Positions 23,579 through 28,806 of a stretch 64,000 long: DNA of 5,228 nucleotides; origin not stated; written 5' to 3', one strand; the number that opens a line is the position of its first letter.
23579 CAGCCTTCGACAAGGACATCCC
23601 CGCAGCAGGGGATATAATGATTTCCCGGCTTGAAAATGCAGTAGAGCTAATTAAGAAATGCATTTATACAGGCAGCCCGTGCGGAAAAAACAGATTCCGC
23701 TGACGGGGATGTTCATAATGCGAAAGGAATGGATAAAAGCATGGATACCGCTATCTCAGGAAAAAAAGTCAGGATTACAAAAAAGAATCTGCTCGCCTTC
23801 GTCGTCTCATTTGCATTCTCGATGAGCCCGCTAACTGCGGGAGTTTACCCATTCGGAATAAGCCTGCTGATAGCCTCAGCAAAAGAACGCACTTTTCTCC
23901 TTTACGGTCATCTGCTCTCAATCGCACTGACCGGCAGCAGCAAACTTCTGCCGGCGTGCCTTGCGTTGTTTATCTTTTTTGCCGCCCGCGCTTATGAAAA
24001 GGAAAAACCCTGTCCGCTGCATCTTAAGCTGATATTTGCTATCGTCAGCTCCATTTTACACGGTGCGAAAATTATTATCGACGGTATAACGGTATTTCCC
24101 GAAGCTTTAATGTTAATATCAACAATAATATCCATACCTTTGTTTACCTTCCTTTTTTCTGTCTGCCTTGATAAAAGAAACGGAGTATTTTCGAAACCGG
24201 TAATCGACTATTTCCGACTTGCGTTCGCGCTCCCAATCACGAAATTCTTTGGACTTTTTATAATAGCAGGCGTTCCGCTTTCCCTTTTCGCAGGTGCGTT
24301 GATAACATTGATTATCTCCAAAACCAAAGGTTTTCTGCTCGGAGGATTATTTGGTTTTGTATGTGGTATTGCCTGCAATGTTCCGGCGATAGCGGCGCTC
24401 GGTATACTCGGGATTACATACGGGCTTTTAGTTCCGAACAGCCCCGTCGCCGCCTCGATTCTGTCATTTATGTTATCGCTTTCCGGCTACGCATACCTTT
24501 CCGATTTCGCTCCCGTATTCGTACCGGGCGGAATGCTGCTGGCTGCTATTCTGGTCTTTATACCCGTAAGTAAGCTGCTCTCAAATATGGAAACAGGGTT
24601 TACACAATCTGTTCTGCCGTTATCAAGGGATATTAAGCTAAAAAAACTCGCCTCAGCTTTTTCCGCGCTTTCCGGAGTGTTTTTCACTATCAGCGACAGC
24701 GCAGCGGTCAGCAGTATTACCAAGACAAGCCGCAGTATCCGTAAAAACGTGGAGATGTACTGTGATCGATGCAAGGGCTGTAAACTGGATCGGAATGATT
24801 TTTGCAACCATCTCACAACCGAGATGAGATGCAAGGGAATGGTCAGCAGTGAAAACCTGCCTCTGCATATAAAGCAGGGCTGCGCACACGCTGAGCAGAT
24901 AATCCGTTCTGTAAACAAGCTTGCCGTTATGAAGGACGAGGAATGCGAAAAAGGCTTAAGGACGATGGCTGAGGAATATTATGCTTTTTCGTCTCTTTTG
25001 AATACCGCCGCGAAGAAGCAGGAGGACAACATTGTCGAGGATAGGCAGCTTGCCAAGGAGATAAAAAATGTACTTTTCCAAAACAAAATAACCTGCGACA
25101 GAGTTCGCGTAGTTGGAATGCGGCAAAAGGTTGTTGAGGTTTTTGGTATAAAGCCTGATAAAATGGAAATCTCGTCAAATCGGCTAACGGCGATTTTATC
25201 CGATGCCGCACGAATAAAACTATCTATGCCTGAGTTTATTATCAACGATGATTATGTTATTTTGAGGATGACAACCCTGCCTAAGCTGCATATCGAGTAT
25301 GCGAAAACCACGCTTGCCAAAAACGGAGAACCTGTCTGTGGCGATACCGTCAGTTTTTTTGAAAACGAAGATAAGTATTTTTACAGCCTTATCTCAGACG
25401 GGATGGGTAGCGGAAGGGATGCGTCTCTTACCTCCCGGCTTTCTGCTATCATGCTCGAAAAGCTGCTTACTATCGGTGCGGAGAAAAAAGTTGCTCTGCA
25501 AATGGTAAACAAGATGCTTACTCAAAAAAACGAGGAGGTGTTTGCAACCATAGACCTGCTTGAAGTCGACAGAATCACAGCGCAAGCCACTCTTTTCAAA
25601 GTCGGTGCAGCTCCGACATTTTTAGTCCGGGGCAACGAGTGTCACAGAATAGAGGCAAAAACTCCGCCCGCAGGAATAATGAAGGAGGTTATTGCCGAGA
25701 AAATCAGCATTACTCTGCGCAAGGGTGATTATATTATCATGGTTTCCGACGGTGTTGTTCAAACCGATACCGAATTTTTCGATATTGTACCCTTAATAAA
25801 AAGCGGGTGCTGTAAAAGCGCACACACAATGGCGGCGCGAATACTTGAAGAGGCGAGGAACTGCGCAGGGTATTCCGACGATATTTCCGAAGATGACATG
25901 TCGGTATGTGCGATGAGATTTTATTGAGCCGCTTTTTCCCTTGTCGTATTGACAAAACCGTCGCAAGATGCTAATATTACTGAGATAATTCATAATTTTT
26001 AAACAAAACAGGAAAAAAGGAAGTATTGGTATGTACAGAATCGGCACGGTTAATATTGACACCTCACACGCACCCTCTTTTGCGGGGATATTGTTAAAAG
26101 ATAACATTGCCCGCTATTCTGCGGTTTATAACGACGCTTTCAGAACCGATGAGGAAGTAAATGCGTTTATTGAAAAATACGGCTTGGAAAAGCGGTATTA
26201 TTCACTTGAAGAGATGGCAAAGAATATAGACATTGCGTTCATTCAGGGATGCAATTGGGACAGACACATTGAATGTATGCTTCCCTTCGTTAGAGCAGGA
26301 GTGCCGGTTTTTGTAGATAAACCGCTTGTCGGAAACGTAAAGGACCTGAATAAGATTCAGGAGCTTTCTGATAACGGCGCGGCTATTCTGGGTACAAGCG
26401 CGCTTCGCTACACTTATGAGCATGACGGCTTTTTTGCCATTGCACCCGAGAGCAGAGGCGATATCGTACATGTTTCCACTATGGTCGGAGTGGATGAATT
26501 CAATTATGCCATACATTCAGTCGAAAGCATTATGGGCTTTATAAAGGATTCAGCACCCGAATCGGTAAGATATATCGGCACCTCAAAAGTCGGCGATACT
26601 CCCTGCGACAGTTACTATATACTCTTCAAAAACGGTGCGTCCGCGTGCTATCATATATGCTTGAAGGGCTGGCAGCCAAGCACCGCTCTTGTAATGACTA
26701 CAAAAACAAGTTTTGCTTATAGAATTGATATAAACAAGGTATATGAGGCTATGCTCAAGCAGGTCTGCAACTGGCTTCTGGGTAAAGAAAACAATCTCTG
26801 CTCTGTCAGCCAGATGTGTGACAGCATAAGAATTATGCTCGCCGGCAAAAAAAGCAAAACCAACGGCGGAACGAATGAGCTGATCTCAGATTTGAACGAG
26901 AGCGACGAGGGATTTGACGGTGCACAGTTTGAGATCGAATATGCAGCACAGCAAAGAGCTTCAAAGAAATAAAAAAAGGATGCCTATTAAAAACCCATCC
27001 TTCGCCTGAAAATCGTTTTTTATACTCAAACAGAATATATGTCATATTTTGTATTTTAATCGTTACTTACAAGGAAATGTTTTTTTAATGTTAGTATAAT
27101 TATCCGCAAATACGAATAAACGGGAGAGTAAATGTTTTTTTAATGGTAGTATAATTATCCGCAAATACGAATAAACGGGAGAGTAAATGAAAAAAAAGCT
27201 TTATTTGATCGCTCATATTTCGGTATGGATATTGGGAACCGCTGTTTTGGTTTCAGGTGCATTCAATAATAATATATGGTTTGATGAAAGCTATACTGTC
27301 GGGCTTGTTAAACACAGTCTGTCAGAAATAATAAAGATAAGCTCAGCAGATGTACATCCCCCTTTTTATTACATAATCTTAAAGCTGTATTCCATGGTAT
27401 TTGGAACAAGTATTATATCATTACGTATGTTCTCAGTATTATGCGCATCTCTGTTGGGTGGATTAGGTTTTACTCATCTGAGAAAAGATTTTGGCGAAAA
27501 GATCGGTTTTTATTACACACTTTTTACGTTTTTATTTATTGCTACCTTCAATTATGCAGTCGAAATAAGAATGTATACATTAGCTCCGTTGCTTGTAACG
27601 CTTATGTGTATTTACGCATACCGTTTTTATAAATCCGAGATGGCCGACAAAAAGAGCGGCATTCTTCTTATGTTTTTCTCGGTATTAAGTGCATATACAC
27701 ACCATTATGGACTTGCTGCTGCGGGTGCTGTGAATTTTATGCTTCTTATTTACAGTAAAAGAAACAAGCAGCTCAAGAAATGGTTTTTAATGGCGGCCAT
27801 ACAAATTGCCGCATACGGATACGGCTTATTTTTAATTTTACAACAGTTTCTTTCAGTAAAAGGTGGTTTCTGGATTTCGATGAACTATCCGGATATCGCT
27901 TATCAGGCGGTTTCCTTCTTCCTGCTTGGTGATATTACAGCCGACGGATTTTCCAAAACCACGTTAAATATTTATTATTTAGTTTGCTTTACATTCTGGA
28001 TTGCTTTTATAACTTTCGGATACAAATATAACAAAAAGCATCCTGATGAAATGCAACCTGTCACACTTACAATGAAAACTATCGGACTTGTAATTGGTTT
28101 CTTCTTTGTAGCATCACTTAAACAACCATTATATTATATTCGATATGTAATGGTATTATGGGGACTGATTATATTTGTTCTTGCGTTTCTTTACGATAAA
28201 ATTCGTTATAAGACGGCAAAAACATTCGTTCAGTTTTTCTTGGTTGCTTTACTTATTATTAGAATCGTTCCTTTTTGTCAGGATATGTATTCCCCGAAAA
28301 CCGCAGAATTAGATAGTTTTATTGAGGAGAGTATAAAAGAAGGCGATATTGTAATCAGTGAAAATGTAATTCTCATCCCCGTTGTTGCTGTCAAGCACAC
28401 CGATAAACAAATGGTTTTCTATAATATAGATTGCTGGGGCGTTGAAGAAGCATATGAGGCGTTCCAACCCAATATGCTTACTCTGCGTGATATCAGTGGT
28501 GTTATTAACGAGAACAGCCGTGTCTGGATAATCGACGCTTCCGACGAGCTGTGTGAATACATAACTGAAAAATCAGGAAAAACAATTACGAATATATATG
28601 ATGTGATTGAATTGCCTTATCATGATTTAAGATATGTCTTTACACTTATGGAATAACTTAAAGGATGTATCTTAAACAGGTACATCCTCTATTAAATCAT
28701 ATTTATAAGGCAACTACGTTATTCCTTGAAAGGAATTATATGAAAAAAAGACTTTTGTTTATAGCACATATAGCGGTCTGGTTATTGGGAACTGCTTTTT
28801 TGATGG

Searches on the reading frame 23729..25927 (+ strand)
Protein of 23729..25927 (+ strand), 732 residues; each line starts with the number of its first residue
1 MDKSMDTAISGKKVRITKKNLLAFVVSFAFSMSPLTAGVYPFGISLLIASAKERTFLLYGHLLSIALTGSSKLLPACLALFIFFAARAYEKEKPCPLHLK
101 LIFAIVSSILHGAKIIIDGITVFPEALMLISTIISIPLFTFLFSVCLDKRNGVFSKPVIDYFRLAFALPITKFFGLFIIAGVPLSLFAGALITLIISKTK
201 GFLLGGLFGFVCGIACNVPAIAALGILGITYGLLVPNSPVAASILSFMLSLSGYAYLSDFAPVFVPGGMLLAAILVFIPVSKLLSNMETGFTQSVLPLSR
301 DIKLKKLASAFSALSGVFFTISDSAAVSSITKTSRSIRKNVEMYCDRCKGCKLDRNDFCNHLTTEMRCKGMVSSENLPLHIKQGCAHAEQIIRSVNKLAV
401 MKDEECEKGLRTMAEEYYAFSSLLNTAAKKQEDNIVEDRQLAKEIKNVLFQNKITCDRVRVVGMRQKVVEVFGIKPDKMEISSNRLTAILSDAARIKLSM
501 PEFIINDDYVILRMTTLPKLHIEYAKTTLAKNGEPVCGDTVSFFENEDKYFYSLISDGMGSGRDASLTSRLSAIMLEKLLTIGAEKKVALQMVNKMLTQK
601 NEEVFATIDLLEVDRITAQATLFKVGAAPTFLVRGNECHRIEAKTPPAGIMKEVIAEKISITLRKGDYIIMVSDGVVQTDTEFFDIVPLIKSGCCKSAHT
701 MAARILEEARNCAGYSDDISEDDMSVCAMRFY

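Call 8: search_protein_families(library=pfam, proteins=[window:23729-25927:+])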
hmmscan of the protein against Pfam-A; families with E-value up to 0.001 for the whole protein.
window:23729-25927:+ (732 aa): 1 family
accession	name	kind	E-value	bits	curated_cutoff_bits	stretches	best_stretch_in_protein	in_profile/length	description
PF07228.17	SpoIIE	-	1.4e-25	90.8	25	1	551-731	5-191/192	Stage II sporulation protein E (SpoIIE)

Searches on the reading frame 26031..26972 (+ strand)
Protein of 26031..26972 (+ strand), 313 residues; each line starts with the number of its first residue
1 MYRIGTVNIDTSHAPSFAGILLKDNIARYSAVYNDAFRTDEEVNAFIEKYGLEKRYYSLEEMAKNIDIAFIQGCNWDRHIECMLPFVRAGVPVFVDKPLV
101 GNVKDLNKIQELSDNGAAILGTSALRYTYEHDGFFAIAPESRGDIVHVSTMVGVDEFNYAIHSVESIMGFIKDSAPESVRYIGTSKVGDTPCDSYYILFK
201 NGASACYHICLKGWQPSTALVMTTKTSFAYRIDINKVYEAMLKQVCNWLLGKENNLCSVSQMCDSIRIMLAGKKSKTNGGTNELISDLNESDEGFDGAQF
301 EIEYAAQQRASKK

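Call 8: search_protein_families(library=pfam, proteins=[window:26031-26972:+])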
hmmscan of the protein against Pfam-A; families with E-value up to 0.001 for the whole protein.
window:26031-26972:+ (313 aa): 1 family
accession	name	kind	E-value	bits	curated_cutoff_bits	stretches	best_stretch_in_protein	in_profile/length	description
PF01408.29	GFO_IDH_MocA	-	1.2e-07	32.9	24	1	40-114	36-110/120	Oxidoreductase family, NAD-binding Rossmann fold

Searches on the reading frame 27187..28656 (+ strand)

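Call 8: search_protein_families(library=pfam, proteins=[window:27187-28656:+])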
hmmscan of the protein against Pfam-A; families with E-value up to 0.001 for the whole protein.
window:27187-28656:+ (489 aa): 1 family
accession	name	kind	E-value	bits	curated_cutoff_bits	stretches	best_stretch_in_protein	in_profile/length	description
PF13231.12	PMT_2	-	5.1e-05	24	26.1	1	57-205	2-149/160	Dolichyl-phosphate-mannose-protein mannosyltransferase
